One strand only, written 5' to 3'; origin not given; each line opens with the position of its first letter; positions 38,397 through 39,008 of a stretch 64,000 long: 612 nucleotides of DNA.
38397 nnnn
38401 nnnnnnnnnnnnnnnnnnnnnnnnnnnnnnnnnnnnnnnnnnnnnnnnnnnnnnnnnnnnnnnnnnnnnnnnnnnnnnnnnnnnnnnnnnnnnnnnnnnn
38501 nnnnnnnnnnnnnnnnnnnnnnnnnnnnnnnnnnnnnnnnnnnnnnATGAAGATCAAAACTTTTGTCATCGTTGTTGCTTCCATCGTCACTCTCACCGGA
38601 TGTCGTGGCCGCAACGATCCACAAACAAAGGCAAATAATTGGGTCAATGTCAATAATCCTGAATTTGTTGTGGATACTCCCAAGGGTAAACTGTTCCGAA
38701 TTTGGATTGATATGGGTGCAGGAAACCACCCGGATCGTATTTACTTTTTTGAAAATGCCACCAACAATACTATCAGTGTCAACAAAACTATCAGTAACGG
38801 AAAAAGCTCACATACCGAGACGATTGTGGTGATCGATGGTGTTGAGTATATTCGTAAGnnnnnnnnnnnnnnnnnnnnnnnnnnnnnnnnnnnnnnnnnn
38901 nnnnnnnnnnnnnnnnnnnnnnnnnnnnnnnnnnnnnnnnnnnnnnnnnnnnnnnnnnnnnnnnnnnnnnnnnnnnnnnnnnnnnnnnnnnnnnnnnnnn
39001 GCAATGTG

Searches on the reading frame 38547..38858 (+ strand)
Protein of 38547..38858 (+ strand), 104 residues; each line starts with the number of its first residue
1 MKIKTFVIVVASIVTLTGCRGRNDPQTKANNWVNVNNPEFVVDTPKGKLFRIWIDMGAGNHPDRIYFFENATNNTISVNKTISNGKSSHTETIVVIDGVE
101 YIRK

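Call 54: search_protein_families(library=pfam, alignment_id=A4, max_evalue=0.001)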
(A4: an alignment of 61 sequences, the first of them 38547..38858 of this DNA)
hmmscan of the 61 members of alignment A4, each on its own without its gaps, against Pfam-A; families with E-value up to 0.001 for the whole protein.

A. member 1, window:38547-38858:+ (104 aa): 0 families

B. families by the number of members that match (of 61 scanned): 15 families
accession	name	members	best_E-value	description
PF13793.12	Pribosyltran_N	1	1.1e-51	N-terminal domain of ribose phosphate pyrophosphokinase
PF02540.23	NAD_synthase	1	4.3e-49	NAD synthase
PF08719.17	NADAR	1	2.5e-45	NADAR domain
PF25185.1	Tad3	1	6.9e-38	Type I Thoeris inhibitor Tad3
PF01981.21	PTH2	1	1.3e-29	Peptidyl-tRNA hydrolase PTH2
PF15891.11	Nuc_deoxyri_tr2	1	1.2e-18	Nucleoside 2-deoxyribosyltransferase like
PF14572.12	Pribosyl_synth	1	1.7e-14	Phosphoribosyl synthetase-associated domain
PF00293.34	NUDIX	1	7.7e-14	NUDIX domain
PF09643.15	YopX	1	1.4e-13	YopX protein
PF00156.33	Pribosyltran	1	3.5e-11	Phosphoribosyl transferase domain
PF08410.15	DUF1737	1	3.7e-07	Domain of unknown function (DUF1737)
PF00782.25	DSPc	1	4e-06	Dual specificity phosphatase, catalytic domain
PF01966.28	HD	1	8.2e-06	HD domain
PF03054.22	tRNA_Me_trans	1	0.0004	tRNA methyl transferase HUP domain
PF04179.17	Init_tRNA_PT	1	0.00063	Rit1 DUSP-like domain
